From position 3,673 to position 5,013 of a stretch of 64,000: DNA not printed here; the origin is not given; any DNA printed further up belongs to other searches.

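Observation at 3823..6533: DNA methyltransferase packed behind two unknown genes (346 aa plus a ~61-aa single-TM protein): an atypical R-M-like or methylation-coupled module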

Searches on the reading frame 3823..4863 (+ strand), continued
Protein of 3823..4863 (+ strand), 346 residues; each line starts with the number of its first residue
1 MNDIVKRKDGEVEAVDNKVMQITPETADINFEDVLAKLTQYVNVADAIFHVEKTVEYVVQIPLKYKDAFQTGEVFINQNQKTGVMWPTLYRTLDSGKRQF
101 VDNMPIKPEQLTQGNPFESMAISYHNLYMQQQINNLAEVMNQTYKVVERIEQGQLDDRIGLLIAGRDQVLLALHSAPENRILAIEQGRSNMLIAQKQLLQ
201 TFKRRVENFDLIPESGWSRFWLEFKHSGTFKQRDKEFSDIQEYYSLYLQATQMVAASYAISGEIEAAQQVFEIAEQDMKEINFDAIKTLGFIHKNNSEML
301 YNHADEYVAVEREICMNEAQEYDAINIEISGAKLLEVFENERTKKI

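Call 43: find_encoding_contigs(protein=window:3823-4863:+, flank=8000, max_places=5)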
Protein window:3823-4863:+ (346 aa): 1 contig read that carries it; 1 place shown.
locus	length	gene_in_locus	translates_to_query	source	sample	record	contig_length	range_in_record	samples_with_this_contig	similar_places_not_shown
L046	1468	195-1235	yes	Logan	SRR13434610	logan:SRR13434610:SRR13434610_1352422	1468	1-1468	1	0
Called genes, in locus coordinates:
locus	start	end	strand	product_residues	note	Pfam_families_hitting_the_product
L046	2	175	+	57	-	?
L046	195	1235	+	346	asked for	-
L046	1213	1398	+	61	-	-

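Call 44: find_encoding_contigs(protein=P0001, flank=8000, max_places=5)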
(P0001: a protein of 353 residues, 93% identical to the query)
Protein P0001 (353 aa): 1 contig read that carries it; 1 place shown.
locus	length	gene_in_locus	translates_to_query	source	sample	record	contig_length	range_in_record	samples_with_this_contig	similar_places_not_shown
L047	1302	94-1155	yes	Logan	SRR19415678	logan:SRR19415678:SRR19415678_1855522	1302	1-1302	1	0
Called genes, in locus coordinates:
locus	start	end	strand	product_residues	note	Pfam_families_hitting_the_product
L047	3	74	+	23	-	?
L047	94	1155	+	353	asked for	-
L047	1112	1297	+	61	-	-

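Call 51: search_solved_structures(query=A3, max_evalue=10)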
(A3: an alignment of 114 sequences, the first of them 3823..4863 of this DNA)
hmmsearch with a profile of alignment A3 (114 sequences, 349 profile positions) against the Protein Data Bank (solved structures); distinct sequences matched with E-value up to 10: 0.

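Call 53: find_related_loci(query=A1, collection=viral_contigs, flank=6000)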
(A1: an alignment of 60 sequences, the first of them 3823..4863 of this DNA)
Query A1 (346 aa) in viral_contigs; peptide patterns used: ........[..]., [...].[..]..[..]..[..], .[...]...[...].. (x = any residue, [..] = any of these).
118 stretches matched a pattern; 3 encode a relative of the query (tblastn E <= 1e-3); 3 distinct loci.
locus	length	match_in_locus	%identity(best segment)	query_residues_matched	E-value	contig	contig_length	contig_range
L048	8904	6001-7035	61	2-346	5e-154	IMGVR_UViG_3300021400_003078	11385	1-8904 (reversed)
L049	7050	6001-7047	36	2-346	5e-80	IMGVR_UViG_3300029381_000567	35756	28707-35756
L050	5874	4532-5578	36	2-346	5e-80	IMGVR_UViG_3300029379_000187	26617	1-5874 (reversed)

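Call 55: search_protein_families(library=padloc, proteins=[L018:7258-8766:+, L017:7227-8672:+, L007:9240-10058:+, L036:7133-7684:+, L012:7095-7577:+, L010:3381-3785:+, L035:8058-9920:+, L011:7079-9397:-, L036:6-3881:+, L036:4177-5340:+], max_evalue=0.001)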
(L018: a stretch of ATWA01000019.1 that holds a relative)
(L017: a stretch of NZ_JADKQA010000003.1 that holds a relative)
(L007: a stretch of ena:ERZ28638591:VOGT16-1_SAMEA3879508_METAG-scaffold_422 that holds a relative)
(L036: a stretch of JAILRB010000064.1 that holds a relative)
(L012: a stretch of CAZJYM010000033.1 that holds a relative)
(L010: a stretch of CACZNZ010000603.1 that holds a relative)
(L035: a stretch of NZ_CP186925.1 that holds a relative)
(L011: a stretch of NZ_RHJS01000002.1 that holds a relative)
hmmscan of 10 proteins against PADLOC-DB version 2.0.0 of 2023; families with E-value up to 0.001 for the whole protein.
L018:7258-8766:+ (502 aa): 3 families
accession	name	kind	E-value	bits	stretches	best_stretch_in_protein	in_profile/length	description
PDLC04161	HEC-07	-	2.1e-11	41.5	1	17-371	41-399/553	-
PDLC04158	HEC-07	-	0.00017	18.3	1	65-200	79-215/526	-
PDLC04159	HEC-07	-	0.00063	16.6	1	80-196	92-207/531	-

L017:7227-8672:+ (481 aa): 2 families
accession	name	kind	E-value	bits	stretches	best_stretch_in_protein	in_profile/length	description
PDLC04161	HEC-07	-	5.8e-07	26.8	0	17-196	41-226/553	-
PDLC03859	LmuB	-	0.00013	19.3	1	295-435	357-487/611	-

L007:9240-10058:+ (272 aa): 0 families

L036:7133-7684:+ (183 aa): 0 families

L012:7095-7577:+ (160 aa): 0 families

L010:3381-3785:+ (134 aa): 0 families

L035:8058-9920:+ (620 aa): 0 families

L011:7079-9397:- (772 aa): 0 families

L036:6-3881:+ (1291 aa): 0 families

L036:4177-5340:+ (387 aa): 0 families

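Call 62: predict_structure(alignment_id=A3)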
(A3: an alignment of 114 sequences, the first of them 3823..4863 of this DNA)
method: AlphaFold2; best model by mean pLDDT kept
length: 346 residues; sequences in the alignment: 114
mean_pLDDT: 89.6   pTM: 0.69
mean pLDDT of the five models: 89.6, 85.4, 83.9, 82.4, 74.9
residues with pLDDT >= 90: 241; 70-90: 74; 50-70: 19; < 50: 12
segments of 3 or more residues with pLDDT < 50: 1-7, 11-14
pLDDT, mean of each block of 10 residues (from residue 1): 42 54 86 77 71 77 94 96 95 96 90 75 88 95 96 97 98 97 98 98 98 98 97 98 98 98 98 98 98 93 97 95 85 86 69
secondary structure, 60 per line:
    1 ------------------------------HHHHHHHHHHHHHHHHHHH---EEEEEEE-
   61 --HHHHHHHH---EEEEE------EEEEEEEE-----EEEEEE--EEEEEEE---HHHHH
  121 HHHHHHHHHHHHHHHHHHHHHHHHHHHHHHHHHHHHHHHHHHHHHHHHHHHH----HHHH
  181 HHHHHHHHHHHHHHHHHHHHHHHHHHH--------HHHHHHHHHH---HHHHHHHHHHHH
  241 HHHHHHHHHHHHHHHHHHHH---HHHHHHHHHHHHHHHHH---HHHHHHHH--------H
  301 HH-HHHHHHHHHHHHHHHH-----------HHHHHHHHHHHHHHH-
elements in order: H31-49 E53-59 H63-70 E74-78 E85-92 E98-103 E106-112 H116-172 H177-207 H216-225 H229-260 H264-280 H284-291 H304-319 H331-345

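Call 64: fold_search(model_id=the predicted structure, library=pdb)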
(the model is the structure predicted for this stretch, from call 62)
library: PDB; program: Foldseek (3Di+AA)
matches with E <= 10: 576; with E <= 0.001: 0
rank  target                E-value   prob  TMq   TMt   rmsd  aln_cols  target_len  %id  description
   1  9jht_B                9.4e-03  0.98  0.25  0.32  38.6       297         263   12  Jumbo phage Killer B (released 2025-04-16)
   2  5wqd_E                1.4e-01  0.14  0.09  0.14  18.6       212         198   12  Crystal structure of TRF2 TRFH in complex with an NBS1 peptide (released 2017-03-08)
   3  8e0o_A                1.6e-01  0.97  0.24  0.51   7.5       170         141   12  Heterotrimeric variant of tcTRP9, hetBGL03-15-18 (released 2023-04-12)
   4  5cwl_A                2.0e-01  0.41  0.17  0.27  17.2       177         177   16  Crystal structure of de novo designed helical repeat protein DHR54 (released 2015-12-16)
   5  8eqh_B                2.1e-01  0.25  0.15  0.19  20.2       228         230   11  The crystal structure of 14-3-3 Beta containing 3-nitrotyrosine at position Y213 (released 2023-01-25)
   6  4dnk_B                2.2e-01  0.30  0.14  0.19  16.3       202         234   12  Crystal structure of a tyrosine 3-monooxygenase/tryptophan 5-monooxygenase activation protein, beta polypeptide (YWHAB (released 2012-02-22)
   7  3zc0_A                2.4e-01  0.44  0.17  0.27  11.6       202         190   10  Structure of AfC3PO - duplex RNA complex (released 2013-01-23)
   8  8gji_A                2.7e-01  0.90  0.28  0.50   7.5       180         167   14  De novo design of high-affinity protein binders to bioactive helical peptides (released 2024-01-10)
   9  4m7c_B                2.7e-01  0.11  0.09  0.14  18.8       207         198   12  Crystal structure of the TRF2-binding motif of SLX4 in complex with the TRFH domain of TRF2 (released 2013-09-25)
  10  9jht_A                2.8e-01  0.57  0.26  0.31  37.9       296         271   12  Jumbo phage Killer B (released 2025-04-16)
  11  8fin_B                3.3e-01  0.13  0.11  0.20  18.2       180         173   16  Multi-state design of two-state switchable hinge proteins (released 2023-08-16)
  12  8k84_A                3.4e-01  0.33  0.15  0.27  22.2       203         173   14  De novo design protein -N3 (released 2024-07-31)
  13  6hep_B                3.4e-01  0.25  0.14  0.19  15.6       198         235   11  Crystal structure of human 14-3-3 beta in complex with CFTR R-domain peptide pS753-pS768 (released 2018-10-24)
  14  4wne_A                3.4e-01  0.23  0.13  0.14  18.9       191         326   12  Crystal structure of the TPR domain of LGN in complex with Frmpd4/Preso1 at 2.0 Angstrom resolution (released 2015-09-16)
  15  5wqd_B                3.4e-01  0.15  0.11  0.18  17.5       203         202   11  Crystal structure of TRF2 TRFH in complex with an NBS1 peptide (released 2017-03-08)
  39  9gm9_D                7.8e-01  0.11  0.20  0.22  33.1       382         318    8  MukBEF in a DNA capture state (released 2025-03-26)
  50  9k7u_A                8.7e-01  0.25  0.14  0.34  17.9       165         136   16  Crystal structure of designed zinc-induced heterodimer Heter-Zn2-HEHE-22 (released 2025-10-29)
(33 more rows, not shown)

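Call 71: search_protein_families(library=pfam, proteins=[L035:686-2593:+, L035:2593-5703:+, L035:8058-9920:+, L026:192-1664:+, L026:2084-2626:+, L026:5486-6850:-, L022:4885-5808:+, L019:2346-3224:+, L036:6-3881:+, L036:4177-5340:+], max_evalue=0.001)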
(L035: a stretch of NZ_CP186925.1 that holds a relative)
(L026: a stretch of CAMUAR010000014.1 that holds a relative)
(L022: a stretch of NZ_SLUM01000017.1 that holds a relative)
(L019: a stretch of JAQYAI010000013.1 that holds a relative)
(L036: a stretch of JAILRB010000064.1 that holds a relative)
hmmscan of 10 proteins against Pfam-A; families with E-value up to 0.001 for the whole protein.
L035:686-2593:+ (635 aa): 1 family
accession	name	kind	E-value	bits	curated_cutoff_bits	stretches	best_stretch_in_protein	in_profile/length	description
PF01555.25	N6_N4_Mtase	-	6.1e-32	111.8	26.7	1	127-472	1-206/221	DNA methylase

L035:2593-5703:+ (1036 aa): 3 families
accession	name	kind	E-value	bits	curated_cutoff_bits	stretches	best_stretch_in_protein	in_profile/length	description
PF19778.5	RE_endonuc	-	7.4e-28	97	23.4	1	927-1024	11-106/108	Endonuclease domain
PF04851.21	ResIII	-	5.1e-17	62.7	22.5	1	102-272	28-163/164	Type III restriction enzyme, res subunit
PF00270.35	DEAD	-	9.5e-07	29.1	26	1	102-270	19-159/167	DEAD/DEAH box helicase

L035:8058-9920:+ (620 aa): 4 families
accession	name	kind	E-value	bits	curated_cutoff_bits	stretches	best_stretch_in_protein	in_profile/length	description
PF00404.24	Dockerin_1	-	1e-12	48.5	22.9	1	397-452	1-56/57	Dockerin type I domain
PF02368.24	Big_2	-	2.6e-09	37.3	22.8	1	41-111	2-75/79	Bacterial Ig-like domain (group 2)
PF22359.2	Big-like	-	6.1e-06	26.8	27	1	77-116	9-46/48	Bacterial Ig-like domain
PF09394.16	Inhibitor_I42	-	0.00026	21.7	27.2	0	317-367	33-82/91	Chagasin family peptidase inhibitor I42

L026:192-1664:+ (490 aa): 3 families
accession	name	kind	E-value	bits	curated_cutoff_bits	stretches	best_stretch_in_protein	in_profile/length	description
PF01406.26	tRNA-synt_1e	-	3.6e-94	316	27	1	24-335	3-299/301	tRNA synthetases class I (C) catalytic domain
PF23493.1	CysS_C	-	6.2e-05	23.5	23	1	450-487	13-50/51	Cysteinyl-tRNA ligase anticodon binding domain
PF09190.17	DALR_2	-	0.00065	20.6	22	1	368-399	1-31/57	DALR domain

L026:2084-2626:+ (180 aa): 1 family
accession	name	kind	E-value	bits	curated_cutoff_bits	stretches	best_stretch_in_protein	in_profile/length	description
PF20385.3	DUF6680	-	9.9e-44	149.5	23.2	1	15-177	1-164/170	Family of unknown function (DUF6680)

L026:5486-6850:- (454 aa): 2 families
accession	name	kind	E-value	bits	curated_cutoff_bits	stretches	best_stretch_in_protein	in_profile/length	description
PF01554.23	MatE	-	9.7e-56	188.3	24.9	2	24-185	1-161/161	MatE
PF03023.19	MurJ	-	0.0003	20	27.4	1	102-349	63-309/451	Lipid II flippase MurJ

L022:4885-5808:+ (307 aa): 1 family
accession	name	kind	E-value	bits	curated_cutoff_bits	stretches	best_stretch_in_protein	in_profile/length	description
PF14022.11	DUF4238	-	6.6e-22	78.7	27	1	7-254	1-241/281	Protein of unknown function (DUF4238)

L019:2346-3224:+ (292 aa): 4 families
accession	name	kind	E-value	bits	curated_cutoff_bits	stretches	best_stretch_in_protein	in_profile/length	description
PF12844.13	HTH_19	-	2.2e-10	40.7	30.2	1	4-64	1-60/64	Helix-turn-helix domain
PF13560.12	HTH_31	-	3.8e-10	40.4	27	1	3-59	2-58/64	Helix-turn-helix domain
PF01381.28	HTH_3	-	4.9e-10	39.7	23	1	7-62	1-55/55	Helix-turn-helix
PF13384.12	HTH_23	-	0.00035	20.8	24.6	0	10-31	13-33/50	Homeodomain-like domain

L036:6-3881:+ (1291 aa): 5 families
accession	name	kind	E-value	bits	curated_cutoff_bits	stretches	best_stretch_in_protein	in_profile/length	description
PF22633.2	F5_F8_type_C_2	-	6.5e-74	245.1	27.8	3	1043-1127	1-91/91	NedA-like, galactose-binding domain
PF00754.31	F5_F8_type_C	-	9.6e-69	229.8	28.2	3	1029-1142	3-125/127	F5/8 type C domain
PF17652.7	Glyco_hydro81C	-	6.5e-41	141.2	25.6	1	284-532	26-280/349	Glycosyl hydrolase family 81 C-terminal domain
PF13290.12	CHB_HEX_C_1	-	3.9e-35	120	22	2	717-782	2-66/67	Chitobiase/beta-hexosaminidase C-terminal domain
PF13287.12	Fn3_assoc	-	7.6e-32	109.6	23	2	945-1003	1-59/59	Fn3 associated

L036:4177-5340:+ (387 aa): 1 family
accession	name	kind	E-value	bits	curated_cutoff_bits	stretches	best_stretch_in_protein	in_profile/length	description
PF07690.21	MFS_1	-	3.8e-26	92.3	33.4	2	14-334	3-333/347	Major Facilitator Superfamily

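Call 73: search_protein_families(library=pfam, proteins=[L030:5572-7056:+, L011:5782-7008:+, L012:4502-5242:+, L034:5056-5472:+, L034:5498-5950:+], max_evalue=0.001)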
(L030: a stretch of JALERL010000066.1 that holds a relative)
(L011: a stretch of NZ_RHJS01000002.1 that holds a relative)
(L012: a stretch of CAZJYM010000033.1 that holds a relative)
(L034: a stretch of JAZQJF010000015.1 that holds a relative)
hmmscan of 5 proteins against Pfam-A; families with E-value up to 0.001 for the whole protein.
L030:5572-7056:+ (494 aa): 3 families
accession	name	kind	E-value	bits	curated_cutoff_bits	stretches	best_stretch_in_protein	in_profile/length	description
PF00293.34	NUDIX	-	1.1e-16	61.5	21.1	1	5-122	4-117/134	NUDIX domain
PF14815.12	NUDIX_4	-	1.7e-13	50.8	35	1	31-126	23-112/113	NUDIX domain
PF22327.2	Nudt16-like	-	0.00015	22.2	27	1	31-69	31-70/161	U8 snoRNA-decapping enzyme-like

L011:5782-7008:+ (408 aa): 0 families

L012:4502-5242:+ (246 aa): 2 families
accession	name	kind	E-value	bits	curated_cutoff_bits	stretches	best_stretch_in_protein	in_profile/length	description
PF01909.29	NTP_transf_2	-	3.5e-06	27.8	21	1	89-131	14-57/93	Nucleotidyltransferase domain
PF18765.7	Polbeta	-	0.00031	21.3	26.9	1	88-122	12-46/93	Polymerase beta, Nucleotidyltransferase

L034:5056-5472:+ (138 aa): 0 families

L034:5498-5950:+ (150 aa): 0 families

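Call 83: find_encoding_contigs(protein=P0386, flank=5000, max_places=3)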
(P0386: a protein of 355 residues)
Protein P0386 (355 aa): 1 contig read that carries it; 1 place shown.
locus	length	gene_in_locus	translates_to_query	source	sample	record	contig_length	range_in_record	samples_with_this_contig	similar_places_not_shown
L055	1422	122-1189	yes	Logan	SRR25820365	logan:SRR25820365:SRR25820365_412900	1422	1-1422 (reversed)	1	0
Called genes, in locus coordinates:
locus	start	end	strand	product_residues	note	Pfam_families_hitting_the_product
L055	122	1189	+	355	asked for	-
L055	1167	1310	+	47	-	-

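Call 84: find_encoding_contigs(protein=P0250, flank=5000, max_places=3)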
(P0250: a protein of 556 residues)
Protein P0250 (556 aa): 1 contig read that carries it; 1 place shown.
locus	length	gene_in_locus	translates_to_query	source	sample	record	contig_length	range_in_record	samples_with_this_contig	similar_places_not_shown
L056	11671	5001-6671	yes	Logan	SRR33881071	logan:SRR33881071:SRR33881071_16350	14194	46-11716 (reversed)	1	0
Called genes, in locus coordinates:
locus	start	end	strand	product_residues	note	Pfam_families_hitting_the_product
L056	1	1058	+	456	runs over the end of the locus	PF00239:Resolvase, PF07508:Recombinase, PF13408:Zn_ribbon_recom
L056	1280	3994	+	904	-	-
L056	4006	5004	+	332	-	PF01844:HNH (weak), PF13395:HNH_4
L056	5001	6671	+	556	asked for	PF03848:TehB (weak), PF13489:Methyltransf_23, PF13847:Methyltransf_31 (weak), PF08241:Methyltransf_11, PF08242:Methyltransf_12, PF13649:Methyltransf_25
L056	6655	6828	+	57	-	-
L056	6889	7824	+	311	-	-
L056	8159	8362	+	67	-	-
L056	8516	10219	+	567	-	PF03772:Competence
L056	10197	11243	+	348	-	PF06144:DNA_pol3_delta, PF21694:DNA_pol3_delta_C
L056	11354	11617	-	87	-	PF01649:Ribosomal_S20p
